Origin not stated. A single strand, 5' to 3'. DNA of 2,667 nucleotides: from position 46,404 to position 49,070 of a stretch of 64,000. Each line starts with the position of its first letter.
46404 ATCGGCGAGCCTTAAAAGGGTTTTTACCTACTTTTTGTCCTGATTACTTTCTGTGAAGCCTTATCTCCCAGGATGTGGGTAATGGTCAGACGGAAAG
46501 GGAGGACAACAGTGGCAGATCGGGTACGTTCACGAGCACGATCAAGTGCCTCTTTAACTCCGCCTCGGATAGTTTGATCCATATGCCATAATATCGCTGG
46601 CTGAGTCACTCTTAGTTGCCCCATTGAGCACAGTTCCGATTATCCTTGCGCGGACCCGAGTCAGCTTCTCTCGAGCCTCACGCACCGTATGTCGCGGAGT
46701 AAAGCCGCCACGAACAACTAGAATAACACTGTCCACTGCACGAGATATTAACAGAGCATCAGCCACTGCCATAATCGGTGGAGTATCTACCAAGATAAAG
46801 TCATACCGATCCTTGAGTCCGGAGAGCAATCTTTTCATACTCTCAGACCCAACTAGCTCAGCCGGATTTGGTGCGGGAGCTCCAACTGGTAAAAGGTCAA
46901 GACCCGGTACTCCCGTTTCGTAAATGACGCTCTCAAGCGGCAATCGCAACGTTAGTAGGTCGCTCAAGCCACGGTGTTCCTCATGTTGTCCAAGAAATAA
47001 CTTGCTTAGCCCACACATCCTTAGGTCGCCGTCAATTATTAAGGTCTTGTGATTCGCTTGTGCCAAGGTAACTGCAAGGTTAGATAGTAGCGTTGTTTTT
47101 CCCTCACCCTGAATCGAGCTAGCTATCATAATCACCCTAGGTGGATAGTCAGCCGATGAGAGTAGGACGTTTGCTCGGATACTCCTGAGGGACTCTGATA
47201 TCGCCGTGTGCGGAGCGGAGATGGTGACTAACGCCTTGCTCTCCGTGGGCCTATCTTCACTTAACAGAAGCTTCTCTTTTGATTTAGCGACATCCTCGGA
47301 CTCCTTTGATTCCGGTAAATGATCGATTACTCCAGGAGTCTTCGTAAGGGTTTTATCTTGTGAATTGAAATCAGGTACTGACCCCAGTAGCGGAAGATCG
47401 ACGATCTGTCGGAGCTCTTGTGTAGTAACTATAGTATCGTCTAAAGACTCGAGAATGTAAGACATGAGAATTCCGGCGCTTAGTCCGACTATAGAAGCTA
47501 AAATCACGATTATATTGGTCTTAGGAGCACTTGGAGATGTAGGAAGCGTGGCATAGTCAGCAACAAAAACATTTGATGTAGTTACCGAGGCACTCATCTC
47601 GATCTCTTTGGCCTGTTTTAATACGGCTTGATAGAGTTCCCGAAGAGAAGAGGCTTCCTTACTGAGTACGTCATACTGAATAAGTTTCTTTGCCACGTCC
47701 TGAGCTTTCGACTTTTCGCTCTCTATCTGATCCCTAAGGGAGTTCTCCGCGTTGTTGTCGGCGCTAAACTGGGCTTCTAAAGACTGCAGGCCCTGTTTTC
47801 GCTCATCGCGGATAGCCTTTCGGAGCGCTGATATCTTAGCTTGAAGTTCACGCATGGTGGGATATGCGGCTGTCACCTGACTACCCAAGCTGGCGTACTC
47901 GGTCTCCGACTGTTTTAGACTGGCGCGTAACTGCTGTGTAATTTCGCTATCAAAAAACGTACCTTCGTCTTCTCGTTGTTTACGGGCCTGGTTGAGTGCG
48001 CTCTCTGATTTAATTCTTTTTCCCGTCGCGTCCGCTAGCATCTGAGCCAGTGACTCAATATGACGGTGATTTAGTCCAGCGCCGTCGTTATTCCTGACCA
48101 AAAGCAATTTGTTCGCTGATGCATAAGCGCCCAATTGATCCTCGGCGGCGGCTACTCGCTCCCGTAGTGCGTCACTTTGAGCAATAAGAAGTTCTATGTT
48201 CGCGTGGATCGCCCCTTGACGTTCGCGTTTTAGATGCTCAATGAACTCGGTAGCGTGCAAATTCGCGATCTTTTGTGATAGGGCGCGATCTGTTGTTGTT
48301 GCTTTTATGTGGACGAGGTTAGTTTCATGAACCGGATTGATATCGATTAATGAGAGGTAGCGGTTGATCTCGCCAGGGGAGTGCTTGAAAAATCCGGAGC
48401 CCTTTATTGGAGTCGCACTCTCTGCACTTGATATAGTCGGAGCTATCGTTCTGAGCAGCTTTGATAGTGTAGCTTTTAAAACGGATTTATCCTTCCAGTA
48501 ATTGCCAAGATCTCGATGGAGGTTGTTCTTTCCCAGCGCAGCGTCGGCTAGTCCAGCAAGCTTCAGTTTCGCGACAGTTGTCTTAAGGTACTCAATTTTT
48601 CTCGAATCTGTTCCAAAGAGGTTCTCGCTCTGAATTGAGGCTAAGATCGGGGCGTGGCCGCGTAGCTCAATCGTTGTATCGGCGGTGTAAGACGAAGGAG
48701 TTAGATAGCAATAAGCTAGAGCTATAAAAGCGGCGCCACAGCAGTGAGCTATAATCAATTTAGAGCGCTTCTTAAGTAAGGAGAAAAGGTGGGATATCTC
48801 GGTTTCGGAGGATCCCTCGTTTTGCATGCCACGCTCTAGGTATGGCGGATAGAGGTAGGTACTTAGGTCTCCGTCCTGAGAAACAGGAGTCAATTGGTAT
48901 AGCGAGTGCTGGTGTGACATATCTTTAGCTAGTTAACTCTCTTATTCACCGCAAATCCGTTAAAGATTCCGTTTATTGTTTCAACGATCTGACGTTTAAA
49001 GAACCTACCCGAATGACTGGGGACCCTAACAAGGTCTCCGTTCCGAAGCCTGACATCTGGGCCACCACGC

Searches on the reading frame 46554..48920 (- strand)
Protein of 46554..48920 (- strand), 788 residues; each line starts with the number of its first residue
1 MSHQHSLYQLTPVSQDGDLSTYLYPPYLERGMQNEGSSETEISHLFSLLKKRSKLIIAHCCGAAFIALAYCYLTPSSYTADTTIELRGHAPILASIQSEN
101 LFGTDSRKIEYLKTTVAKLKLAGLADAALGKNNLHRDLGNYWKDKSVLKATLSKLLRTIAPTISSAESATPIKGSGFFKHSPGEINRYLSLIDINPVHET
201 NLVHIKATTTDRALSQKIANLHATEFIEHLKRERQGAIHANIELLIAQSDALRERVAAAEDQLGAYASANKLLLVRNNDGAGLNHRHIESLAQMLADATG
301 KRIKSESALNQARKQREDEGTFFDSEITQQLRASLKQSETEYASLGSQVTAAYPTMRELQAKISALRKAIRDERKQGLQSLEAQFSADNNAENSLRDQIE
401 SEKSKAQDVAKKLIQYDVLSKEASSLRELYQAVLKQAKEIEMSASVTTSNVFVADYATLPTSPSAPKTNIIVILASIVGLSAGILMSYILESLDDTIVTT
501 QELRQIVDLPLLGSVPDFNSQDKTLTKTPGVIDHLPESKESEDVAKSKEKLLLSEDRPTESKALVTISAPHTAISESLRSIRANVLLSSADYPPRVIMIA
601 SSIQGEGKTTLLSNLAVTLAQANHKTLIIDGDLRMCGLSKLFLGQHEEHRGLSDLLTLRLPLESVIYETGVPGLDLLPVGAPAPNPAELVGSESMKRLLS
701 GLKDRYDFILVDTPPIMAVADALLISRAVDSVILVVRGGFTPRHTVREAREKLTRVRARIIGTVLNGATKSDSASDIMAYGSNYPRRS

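Call 38: search_protein_families(library=pfam, proteins=[window:46554-48920:-], max_evalue=0.001)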
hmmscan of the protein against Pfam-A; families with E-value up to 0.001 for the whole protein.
window:46554-48920:- (788 aa): 6 families
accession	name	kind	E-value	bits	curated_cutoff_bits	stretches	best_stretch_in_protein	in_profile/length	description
PF13614.12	AAA_31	-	1.5e-14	54.8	27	1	595-737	2-148/177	AAA domain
PF13807.11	GNVR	-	7.9e-11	42.2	27.7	1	419-488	9-78/82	G-rich domain on putative tyrosine kinase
PF01656.29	CbiA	-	3.2e-07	30.8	25.4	1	597-712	1-54/125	CobQ/CobB/MinD/ParA nucleotide binding domain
PF02706.20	Wzz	-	6.7e-06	26.8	25.5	1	39-86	2-49/91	Chain length determinant protein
PF10609.15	ParA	-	4.7e-05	23.4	27.1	1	595-766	4-173/246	NUBPL iron-transfer P-loop NTPase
PF06564.18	CBP_BcsQ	-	0.00012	22.1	21.3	1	605-736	12-145/234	Cellulose biosynthesis protein BcsQ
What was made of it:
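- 46554..48920 (-): Wzc-like chain-length/tyrosine-kinase gene, convergent with GT4. The MITE lies in the 455-bp spacer between the two stop codons. Pfam Wzz, GNVR and AAA_31 (call 38).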

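Call 39: find_homologous_proteins(query=window:46554-48920:-, max_evalue=1e-50)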
Query window:46554-48920:- (788 aa): 86 proteins with E <= 1e-50 among 8000 candidates.
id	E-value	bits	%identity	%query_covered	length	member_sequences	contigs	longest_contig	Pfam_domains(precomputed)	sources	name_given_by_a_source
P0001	0.0e+0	1682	99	100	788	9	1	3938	PF02706.21,PF01656.30,PF13614.13,PF13807.12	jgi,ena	-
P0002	0.0e+0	1387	86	96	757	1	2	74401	PF02706.21,PF10609.16,PF01656.30,PF13614.13,PF13807.12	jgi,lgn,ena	-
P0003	0.0e+0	1361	88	93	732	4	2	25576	PF10609.16,PF01656.30,PF13614.13,PF13807.12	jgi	jgi:capsular exopolysaccharide synthesis family protein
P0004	0.0e+0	1232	75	99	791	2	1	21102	PF02706.21,PF10609.16,PF01656.30,PF13614.13,PF13807.12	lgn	-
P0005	0.0e+0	1152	69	99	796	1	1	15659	PF02706.21,PF01656.30,PF13614.13,PF13807.12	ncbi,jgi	jgi:succinoglycan biosynthesis transport protein ExoP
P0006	0.0e+0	1143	69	100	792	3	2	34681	PF02706.21,PF10609.16,PF01656.30,PF13614.13,PF13807.12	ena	-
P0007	0.0e+0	1114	69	97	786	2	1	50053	PF02706.21,PF01656.30,PF13614.13,PF13807.12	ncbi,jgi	jgi:succinoglycan biosynthesis transport protein ExoP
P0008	0.0e+0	1114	68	98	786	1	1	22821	PF02706.21,PF01656.30,PF13614.13,PF13807.12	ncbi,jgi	jgi:succinoglycan biosynthesis transport protein ExoP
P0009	0.0e+0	1113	66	99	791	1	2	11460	PF02706.21,PF01656.30,PF13614.13,PF13807.12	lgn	-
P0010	0.0e+0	1112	67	99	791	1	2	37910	PF02706.21,PF01656.30,PF13614.13,PF13807.12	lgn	-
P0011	0.0e+0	1103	72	90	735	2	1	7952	PF10609.16,PF01656.30,PF13614.13,PF13807.12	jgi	-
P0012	0.0e+0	1096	67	99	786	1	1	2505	PF02706.21,PF01656.30,PF13614.13,PF13807.12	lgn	-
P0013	0.0e+0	1082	66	97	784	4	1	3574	PF10609.16,PF01656.30,PF13614.13,PF13807.12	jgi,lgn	jgi:capsular exopolysaccharide synthesis family protein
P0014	0.0e+0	1081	66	98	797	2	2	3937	PF01656.30,PF13614.13,PF13807.12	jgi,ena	-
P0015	0.0e+0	1068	66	98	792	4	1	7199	PF01656.30,PF13614.13,PF13807.12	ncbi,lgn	-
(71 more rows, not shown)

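Call 40: find_encoding_contigs(protein=P0002, flank=6000, max_places=3)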
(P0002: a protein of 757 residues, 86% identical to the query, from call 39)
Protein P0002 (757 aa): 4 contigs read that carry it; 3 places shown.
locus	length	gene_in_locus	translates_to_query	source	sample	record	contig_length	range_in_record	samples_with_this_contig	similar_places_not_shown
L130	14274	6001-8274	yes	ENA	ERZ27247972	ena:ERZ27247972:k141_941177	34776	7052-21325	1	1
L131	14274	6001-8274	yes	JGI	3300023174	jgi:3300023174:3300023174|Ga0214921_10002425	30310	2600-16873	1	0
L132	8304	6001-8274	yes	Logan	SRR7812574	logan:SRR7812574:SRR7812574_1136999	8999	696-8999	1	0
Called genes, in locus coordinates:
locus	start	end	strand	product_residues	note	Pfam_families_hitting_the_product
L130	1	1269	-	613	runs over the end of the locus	PF13522:GATase_6, PF13537:GATase_7, PF01380:SIS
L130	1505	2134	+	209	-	-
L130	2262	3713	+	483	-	-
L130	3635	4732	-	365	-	PF07993:NAD_binding_4 (faint), PF13460:NAD_binding_10 (faint), PF04321:RmlD_sub_bind, PF01073:3Beta_HSD, PF01370:Epimerase, PF02719:Polysacc_synt_2 (weak), PF16363:GDP_Man_Dehyd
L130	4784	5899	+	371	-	PF02563:Poly_export, PF10531:SLBB (weak), PF22461:SLBB_2, PF10531:SLBB (weak), PF22461:SLBB_2 (weak)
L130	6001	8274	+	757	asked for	PF02706:Wzz (weak), PF13807:GNVR, PF01656:CbiA, PF10609:ParA (weak), PF13614:AAA_31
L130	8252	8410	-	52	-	-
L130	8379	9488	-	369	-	PF13477:Glyco_trans_4_2 (weak), PF13439:Glyco_transf_4, PF13579:Glyco_trans_4_4, PF20706:GT4-conflict, PF00534:Glycos_transf_1, PF13692:Glyco_trans_1_4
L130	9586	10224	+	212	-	PF02397:Bac_transf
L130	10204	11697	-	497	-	PF01943:Polysacc_synt, PF13440:Polysacc_synt_3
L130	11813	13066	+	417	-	PF04932:Wzy_C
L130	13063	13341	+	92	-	PF02604:PhdYeFM_antitox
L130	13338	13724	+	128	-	PF01850:PIN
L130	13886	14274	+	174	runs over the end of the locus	-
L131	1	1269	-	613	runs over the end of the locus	PF13522:GATase_6, PF13537:GATase_7, PF01380:SIS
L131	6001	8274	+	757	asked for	PF02706:Wzz (weak), PF13807:GNVR, PF01656:CbiA, PF10609:ParA (weak), PF13614:AAA_31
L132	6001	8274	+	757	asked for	PF02706:Wzz (weak), PF13807:GNVR, PF01656:CbiA, PF10609:ParA (weak), PF13614:AAA_31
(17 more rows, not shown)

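Call 41: find_encoding_contigs(protein=P0003, flank=6000, max_places=3)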
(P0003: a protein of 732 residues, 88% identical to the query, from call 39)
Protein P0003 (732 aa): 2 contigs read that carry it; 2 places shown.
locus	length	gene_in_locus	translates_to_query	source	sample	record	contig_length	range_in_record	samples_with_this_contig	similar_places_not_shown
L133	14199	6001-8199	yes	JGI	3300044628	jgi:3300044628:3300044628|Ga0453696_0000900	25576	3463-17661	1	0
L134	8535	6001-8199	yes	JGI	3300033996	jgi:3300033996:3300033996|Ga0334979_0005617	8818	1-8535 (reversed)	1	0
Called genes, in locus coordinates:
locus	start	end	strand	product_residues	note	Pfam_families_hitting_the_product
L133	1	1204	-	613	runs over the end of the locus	PF13522:GATase_6, PF13537:GATase_7, PF01380:SIS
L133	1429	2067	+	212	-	-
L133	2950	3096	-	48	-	-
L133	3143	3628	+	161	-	-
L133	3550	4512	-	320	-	PF01073:3Beta_HSD, PF01370:Epimerase, PF02719:Polysacc_synt_2 (weak), PF04321:RmlD_sub_bind, PF07993:NAD_binding_4 (faint), PF16363:GDP_Man_Dehyd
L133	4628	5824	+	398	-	PF02563:Poly_export, PF10531:SLBB (weak), PF22461:SLBB_2 (weak), PF10531:SLBB (weak), PF22461:SLBB_2 (weak)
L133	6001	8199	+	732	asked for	PF13807:GNVR, PF01656:CbiA, PF10609:ParA (weak), PF13614:AAA_31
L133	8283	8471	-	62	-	-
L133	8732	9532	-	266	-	PF20706:GT4-conflict, PF00534:Glycos_transf_1, PF13692:Glyco_trans_1_4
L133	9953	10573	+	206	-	PF02397:Bac_transf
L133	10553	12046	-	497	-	PF01943:Polysacc_synt, PF13440:Polysacc_synt_3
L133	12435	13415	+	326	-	PF04932:Wzy_C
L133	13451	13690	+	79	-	PF02604:PhdYeFM_antitox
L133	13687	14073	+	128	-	PF01850:PIN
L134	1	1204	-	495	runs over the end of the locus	?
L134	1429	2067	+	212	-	-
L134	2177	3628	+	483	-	-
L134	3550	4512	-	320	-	PF01073:3Beta_HSD, PF01370:Epimerase, PF02719:Polysacc_synt_2 (weak), PF04321:RmlD_sub_bind, PF07993:NAD_binding_4 (faint), PF16363:GDP_Man_Dehyd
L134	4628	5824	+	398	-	PF02563:Poly_export, PF10531:SLBB (weak), PF22461:SLBB_2 (weak), PF10531:SLBB (weak), PF22461:SLBB_2 (weak)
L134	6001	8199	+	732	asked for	PF13807:GNVR, PF01656:CbiA, PF10609:ParA (weak), PF13614:AAA_31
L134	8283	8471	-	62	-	-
